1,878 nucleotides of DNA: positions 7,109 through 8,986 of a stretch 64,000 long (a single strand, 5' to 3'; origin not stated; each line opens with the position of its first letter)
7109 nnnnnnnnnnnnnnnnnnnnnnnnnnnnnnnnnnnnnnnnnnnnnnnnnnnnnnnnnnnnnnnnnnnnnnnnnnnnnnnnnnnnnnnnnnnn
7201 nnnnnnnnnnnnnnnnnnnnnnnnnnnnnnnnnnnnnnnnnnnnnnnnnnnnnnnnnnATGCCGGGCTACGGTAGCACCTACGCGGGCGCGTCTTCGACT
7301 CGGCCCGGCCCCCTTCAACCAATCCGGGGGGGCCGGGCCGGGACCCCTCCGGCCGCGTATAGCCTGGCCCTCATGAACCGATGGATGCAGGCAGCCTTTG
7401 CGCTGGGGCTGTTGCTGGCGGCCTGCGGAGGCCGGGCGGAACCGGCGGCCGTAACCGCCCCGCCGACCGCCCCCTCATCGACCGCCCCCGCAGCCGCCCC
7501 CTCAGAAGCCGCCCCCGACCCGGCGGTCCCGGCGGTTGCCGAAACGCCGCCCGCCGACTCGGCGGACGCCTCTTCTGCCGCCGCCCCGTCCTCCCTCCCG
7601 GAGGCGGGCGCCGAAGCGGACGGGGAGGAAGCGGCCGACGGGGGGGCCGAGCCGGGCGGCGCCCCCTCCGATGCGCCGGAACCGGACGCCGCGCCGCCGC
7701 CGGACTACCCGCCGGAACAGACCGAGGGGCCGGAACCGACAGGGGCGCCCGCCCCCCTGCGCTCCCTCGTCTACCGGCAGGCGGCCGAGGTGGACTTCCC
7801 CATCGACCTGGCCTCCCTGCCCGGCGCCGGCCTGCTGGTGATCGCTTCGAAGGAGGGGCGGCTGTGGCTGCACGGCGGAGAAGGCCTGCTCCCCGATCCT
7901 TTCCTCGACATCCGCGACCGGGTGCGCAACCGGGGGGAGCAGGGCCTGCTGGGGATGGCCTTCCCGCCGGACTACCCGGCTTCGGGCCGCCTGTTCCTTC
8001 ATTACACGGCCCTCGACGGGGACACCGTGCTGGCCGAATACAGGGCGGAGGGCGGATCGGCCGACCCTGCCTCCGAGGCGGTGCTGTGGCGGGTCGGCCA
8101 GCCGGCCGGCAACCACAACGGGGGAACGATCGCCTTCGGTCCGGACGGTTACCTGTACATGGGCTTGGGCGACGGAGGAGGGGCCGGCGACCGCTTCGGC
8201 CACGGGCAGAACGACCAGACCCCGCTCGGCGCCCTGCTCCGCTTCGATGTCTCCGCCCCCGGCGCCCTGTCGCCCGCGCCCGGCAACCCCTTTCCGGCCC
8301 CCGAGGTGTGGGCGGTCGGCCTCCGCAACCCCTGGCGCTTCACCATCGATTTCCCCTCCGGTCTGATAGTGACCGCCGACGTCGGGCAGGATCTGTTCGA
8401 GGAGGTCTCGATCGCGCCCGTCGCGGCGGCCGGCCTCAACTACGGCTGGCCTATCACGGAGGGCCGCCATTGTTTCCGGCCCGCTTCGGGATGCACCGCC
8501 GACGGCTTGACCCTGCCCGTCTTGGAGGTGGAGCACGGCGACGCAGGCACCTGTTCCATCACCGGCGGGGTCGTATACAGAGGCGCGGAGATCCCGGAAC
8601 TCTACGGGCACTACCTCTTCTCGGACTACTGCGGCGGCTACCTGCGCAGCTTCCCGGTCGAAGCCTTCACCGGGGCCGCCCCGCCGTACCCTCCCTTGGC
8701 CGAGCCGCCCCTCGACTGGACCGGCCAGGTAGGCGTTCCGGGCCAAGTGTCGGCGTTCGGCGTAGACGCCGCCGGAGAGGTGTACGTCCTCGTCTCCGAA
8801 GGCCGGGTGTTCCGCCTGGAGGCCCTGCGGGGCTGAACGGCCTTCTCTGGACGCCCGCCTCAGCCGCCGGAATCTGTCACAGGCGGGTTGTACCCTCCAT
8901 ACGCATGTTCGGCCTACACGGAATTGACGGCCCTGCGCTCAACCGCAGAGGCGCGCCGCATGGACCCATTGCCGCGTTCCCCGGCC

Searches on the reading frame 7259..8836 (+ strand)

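Call 7: search_protein_families(library=pfam, proteins=[window:7259-8836:+], max_evalue=0.001)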
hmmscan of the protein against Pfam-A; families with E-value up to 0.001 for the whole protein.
window:7259-8836:+ (525 aa): 1 family
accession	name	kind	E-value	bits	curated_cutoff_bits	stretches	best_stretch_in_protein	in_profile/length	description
PF07995.17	GSDH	-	1.5e-30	107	25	1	179-455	2-276/332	Glucose / Sorbosone dehydrogenase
